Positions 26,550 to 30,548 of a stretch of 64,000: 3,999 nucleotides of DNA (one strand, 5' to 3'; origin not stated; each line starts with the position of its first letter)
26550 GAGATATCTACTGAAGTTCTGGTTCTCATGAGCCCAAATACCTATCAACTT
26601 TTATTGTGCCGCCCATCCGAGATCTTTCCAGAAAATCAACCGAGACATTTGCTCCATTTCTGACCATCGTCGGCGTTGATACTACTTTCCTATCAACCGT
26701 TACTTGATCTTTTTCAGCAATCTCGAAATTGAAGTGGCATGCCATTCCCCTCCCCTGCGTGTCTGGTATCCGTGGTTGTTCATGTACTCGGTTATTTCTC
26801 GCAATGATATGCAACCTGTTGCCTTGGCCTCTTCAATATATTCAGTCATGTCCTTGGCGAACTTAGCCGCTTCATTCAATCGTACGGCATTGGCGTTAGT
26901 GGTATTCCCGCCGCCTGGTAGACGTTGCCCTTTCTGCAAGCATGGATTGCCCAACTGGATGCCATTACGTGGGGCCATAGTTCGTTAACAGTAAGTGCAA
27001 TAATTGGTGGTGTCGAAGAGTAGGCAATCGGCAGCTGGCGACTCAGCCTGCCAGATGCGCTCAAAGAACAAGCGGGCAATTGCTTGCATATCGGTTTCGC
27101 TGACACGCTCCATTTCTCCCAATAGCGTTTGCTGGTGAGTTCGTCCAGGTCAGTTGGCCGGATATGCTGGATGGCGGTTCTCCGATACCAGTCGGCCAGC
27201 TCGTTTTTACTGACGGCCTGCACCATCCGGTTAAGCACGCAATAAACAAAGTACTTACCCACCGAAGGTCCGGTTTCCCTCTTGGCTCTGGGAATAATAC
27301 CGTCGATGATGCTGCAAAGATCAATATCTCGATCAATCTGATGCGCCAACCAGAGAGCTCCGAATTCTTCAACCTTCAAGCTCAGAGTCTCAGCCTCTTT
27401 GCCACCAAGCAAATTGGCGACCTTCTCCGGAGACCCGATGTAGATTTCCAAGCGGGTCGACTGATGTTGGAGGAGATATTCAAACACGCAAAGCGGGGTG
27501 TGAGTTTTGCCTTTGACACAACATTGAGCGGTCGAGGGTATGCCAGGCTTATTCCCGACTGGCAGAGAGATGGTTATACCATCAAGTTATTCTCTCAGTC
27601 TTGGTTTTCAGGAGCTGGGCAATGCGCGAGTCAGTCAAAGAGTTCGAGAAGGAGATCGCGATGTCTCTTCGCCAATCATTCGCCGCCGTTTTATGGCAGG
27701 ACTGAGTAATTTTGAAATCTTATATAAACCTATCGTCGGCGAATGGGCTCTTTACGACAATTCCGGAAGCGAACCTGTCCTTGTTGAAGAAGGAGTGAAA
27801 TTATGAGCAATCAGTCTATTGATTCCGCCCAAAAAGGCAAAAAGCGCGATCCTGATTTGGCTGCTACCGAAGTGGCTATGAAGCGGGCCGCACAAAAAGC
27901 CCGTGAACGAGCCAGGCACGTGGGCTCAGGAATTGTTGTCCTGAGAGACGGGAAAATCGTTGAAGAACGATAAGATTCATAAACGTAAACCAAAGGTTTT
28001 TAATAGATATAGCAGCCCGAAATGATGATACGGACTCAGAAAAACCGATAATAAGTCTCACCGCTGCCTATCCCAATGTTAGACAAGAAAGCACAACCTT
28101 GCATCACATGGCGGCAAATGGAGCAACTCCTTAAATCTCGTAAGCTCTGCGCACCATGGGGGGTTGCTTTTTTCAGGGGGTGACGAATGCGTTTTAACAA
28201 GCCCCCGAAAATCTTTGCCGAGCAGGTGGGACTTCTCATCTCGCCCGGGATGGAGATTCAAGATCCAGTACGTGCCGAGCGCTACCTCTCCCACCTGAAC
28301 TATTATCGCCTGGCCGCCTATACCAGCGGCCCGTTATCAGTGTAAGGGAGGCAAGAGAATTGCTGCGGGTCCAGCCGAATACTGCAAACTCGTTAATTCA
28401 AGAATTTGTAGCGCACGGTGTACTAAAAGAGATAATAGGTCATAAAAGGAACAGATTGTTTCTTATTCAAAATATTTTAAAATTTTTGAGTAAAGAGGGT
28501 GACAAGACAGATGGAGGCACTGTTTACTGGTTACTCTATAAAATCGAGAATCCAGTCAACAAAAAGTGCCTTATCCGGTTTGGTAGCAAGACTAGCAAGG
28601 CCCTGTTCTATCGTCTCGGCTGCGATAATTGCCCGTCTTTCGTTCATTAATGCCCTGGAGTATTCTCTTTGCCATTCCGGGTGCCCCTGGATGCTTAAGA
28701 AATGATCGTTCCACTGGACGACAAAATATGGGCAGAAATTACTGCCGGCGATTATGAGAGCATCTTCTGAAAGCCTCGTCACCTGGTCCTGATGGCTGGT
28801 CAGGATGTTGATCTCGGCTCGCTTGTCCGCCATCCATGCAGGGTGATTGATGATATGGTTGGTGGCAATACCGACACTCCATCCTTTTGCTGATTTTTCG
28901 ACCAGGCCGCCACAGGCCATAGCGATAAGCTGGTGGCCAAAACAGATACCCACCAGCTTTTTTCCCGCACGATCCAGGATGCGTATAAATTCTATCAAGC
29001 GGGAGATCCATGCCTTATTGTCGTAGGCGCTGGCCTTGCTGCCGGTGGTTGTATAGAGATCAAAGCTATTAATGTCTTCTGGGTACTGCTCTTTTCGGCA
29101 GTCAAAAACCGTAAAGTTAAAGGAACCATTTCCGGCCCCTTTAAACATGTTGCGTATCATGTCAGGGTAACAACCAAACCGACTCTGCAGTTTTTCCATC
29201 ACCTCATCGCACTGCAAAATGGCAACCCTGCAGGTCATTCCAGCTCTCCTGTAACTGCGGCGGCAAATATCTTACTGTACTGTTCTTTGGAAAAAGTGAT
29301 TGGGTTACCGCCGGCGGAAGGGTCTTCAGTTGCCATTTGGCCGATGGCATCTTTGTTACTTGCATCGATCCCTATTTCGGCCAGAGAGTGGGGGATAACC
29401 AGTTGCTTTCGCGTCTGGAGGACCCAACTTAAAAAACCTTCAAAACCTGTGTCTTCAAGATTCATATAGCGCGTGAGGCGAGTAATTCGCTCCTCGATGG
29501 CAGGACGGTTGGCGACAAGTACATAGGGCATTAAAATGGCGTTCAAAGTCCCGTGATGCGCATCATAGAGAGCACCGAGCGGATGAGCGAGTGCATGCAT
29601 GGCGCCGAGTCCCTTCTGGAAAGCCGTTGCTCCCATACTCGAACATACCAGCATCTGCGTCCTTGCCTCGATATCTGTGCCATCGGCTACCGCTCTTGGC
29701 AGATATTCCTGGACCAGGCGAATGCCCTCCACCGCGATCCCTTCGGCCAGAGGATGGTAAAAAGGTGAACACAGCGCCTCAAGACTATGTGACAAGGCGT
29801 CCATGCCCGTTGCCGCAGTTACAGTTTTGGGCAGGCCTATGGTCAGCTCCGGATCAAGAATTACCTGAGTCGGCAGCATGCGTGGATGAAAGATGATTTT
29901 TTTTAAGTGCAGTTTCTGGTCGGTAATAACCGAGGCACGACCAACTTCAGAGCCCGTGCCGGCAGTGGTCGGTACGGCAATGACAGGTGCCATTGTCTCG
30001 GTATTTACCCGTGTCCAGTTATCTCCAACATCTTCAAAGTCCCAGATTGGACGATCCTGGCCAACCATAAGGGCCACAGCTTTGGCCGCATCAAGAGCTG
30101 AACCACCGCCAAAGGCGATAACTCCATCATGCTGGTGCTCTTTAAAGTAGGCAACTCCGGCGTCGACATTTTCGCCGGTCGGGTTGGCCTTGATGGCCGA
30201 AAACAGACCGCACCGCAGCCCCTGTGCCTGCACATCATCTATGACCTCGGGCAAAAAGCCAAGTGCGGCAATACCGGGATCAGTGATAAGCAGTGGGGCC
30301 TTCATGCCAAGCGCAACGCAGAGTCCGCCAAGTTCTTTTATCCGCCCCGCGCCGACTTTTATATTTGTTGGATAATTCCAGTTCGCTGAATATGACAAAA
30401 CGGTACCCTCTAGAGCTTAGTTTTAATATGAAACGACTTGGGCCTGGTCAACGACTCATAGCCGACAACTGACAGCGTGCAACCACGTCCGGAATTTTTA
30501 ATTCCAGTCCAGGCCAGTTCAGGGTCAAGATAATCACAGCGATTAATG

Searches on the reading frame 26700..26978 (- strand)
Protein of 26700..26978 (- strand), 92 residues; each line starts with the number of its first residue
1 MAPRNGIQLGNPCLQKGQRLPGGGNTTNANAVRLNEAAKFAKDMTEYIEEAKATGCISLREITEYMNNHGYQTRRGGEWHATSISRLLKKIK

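Call 76: search_protein_families(library=pfam, proteins=[window:26700-26978:-], max_evalue=0.001)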
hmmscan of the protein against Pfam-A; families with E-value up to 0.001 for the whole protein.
window:26700-26978:- (92 aa): 2 families
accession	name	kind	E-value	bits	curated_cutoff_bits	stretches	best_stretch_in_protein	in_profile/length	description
PF07508.19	Recombinase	-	1.1e-05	26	21.1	1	55-89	16-50/102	Recombinase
PF20552.4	HTH_62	-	7e-05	23.2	27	1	33-89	12-68/72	Recombinase-like helix-turn-helix domain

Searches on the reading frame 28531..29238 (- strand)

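Call 76: search_protein_families(library=pfam, proteins=[window:28531-29238:-], max_evalue=0.001)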
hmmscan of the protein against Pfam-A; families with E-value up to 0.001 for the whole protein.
window:28531-29238:- (235 aa): 1 family
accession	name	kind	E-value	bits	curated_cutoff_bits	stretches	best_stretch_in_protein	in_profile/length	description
PF00117.34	GATase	-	1.9e-10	41.1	22.8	1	80-191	60-175/190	Glutamine amidotransferase class-I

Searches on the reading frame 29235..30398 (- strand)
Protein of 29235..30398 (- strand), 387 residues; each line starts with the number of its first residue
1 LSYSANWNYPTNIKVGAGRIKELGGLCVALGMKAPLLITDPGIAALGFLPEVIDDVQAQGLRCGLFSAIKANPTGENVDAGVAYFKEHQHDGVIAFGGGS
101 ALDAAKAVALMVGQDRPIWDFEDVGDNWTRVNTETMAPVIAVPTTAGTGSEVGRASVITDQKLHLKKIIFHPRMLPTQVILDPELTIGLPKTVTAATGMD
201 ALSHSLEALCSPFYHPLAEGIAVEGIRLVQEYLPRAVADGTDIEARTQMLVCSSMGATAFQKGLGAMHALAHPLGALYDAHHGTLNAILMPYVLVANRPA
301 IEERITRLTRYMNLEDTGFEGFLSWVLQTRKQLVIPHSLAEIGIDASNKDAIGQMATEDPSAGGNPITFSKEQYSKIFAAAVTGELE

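Call 76: search_protein_families(library=pfam, proteins=[window:29235-30398:-], max_evalue=0.001)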
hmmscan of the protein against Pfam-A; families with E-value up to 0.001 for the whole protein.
window:29235-30398:- (387 aa): 3 families
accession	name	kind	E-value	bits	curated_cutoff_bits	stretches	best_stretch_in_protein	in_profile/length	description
PF00465.25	Fe-ADH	-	3.6e-51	173.5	31.3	1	10-183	1-168/168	Iron-containing alcohol dehydrogenase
PF25137.1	ADH_Fe_C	-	1.2e-38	133.2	27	1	194-381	1-193/194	Fe-containing alcohol dehydrogenase family, C-terminal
PF13685.12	Fe-ADH_2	-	1.1e-11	45.4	28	1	15-110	2-95/149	Iron-containing alcohol dehydrogenase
